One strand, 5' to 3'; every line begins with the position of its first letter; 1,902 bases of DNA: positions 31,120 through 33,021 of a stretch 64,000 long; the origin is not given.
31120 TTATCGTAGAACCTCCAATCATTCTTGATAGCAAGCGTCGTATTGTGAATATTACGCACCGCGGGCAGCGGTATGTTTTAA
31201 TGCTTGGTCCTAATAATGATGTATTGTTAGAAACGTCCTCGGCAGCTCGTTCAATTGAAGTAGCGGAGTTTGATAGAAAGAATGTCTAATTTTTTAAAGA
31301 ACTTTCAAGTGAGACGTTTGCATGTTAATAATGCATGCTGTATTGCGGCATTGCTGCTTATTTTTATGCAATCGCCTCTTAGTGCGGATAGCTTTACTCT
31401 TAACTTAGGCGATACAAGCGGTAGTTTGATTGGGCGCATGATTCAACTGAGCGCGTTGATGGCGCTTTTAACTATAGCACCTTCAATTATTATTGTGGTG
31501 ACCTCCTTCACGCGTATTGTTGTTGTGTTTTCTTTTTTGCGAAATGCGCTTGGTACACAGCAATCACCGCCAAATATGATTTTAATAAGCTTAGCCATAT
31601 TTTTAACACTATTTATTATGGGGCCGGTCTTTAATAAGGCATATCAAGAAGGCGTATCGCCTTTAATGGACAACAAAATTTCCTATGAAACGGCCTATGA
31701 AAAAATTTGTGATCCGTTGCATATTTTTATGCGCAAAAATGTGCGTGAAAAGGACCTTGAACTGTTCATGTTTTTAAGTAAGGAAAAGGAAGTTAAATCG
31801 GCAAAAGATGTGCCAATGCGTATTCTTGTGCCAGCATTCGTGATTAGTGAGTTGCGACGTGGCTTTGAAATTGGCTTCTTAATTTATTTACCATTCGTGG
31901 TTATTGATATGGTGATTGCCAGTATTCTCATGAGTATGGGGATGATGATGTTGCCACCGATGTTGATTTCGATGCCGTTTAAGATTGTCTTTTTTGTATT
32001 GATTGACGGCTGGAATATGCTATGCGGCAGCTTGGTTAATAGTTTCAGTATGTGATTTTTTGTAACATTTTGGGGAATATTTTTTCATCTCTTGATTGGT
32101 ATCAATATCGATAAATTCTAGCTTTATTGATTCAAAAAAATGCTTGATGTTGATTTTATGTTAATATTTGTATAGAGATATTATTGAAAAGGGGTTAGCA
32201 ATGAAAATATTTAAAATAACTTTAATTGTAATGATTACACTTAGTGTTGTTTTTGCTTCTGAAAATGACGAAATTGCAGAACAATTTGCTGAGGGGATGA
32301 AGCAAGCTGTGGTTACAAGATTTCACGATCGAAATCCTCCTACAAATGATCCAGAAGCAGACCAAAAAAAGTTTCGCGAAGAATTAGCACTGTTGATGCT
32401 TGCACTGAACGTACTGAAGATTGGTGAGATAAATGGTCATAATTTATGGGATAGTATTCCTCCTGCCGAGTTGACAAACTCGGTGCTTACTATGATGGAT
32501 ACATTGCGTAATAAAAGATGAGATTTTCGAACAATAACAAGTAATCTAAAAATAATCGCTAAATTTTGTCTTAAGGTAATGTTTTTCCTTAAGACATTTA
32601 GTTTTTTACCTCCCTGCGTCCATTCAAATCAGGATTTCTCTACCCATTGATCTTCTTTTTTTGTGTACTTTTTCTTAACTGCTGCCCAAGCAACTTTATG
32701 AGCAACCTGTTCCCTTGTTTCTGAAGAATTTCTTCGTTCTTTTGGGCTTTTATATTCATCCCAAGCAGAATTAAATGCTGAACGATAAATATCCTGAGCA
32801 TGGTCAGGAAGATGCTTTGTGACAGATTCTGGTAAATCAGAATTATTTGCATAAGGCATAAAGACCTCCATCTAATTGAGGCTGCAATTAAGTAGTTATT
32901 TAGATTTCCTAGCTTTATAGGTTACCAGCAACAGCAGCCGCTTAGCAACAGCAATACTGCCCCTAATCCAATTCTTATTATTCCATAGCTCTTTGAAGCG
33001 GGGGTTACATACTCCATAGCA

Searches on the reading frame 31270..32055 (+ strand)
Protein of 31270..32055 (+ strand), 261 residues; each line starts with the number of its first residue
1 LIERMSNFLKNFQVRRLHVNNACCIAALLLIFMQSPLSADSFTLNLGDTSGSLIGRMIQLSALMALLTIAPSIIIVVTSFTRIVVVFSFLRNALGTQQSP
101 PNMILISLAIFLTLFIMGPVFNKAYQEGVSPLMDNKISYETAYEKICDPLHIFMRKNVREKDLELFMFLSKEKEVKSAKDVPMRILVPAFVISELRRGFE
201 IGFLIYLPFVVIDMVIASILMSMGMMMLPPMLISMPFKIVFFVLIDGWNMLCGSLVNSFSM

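Call 19: search_protein_families(library=pfam, proteins=[window:31270-32055:+], max_evalue=0.01)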
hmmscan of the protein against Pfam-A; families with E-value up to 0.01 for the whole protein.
window:31270-32055:+ (261 aa): 1 family
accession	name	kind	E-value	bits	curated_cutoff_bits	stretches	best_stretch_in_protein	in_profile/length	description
PF00813.25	FliP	-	9e-81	270.8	26.9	1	63-255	1-191/191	FliP family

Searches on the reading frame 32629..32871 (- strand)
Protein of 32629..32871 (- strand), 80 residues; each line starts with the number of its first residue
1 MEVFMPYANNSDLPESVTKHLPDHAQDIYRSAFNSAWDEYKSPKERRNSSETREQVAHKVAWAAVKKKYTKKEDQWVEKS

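Call 19: search_protein_families(library=pfam, proteins=[window:32629-32871:-], max_evalue=0.01)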
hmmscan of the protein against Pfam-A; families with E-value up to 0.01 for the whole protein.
window:32629-32871:- (80 aa): 1 family
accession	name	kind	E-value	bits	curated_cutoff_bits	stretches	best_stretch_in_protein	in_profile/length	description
PF06150.17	ChaB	-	8e-23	81.3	27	1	13-79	1-60/60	ChaB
